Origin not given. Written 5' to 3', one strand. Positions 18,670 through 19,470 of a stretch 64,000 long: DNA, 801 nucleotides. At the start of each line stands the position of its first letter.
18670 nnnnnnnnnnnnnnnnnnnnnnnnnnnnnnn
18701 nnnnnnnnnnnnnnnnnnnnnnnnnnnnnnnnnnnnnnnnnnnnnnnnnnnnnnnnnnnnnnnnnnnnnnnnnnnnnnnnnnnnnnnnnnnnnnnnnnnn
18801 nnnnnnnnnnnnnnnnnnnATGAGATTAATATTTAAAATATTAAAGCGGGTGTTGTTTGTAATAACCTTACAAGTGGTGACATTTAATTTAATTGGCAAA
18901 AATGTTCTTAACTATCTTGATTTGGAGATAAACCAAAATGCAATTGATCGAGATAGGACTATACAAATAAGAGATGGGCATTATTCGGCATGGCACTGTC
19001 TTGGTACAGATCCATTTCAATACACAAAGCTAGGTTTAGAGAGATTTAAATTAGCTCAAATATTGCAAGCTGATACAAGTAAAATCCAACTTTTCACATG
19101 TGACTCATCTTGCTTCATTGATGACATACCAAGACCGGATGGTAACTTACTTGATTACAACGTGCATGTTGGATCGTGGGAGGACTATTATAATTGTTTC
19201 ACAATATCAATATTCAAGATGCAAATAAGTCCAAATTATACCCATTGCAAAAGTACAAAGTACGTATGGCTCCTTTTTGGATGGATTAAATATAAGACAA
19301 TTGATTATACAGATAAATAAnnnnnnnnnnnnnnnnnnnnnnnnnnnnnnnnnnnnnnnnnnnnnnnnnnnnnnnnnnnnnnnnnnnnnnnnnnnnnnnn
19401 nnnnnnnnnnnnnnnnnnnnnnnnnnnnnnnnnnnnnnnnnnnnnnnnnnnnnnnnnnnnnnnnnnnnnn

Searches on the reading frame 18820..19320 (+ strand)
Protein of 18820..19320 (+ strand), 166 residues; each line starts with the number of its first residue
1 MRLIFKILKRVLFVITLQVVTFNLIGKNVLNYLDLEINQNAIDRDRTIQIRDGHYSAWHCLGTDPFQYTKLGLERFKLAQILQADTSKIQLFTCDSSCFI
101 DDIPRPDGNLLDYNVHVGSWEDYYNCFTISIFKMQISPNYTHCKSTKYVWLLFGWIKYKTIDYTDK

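Call 14: search_protein_families(library=pfam, proteins=[window:18820-19320:+], max_evalue=0.01)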
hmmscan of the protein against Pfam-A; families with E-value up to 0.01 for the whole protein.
window:18820-19320:+ (166 aa): 0 families

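Call 81: find_encoding_contigs(protein=window:18820-19320:+, flank=6000, max_places=6)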
Protein window:18820-19320:+ (166 aa): 1 contig read that carries it; 1 place shown.
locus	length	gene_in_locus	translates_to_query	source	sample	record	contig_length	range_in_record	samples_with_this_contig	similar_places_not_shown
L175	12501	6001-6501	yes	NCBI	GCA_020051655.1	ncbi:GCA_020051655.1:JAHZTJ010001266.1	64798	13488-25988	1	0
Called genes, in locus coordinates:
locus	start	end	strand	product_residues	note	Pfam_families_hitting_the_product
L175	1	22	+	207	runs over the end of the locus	-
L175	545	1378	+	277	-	PF05014:Nuc_deoxyrib_tr (faint)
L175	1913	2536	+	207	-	-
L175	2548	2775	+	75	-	-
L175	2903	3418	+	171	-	-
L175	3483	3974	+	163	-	-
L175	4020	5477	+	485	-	-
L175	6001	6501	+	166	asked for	-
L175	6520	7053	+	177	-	-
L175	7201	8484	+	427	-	PF04371:PAD_porph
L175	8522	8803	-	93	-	PF07883:Cupin_2 (weak)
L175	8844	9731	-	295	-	PF00763:THF_DHG_CYH, PF02882:THF_DHG_CYH_C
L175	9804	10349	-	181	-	PF12867:DinB_2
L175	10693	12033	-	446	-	PF02881:SRP54_N, PF00448:SRP54, PF01656:CbiA (weak), PF02978:SRP_SPB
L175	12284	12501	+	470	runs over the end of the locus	PF13360:PQQ_2 (weak), PF18962:Por_Secre_tail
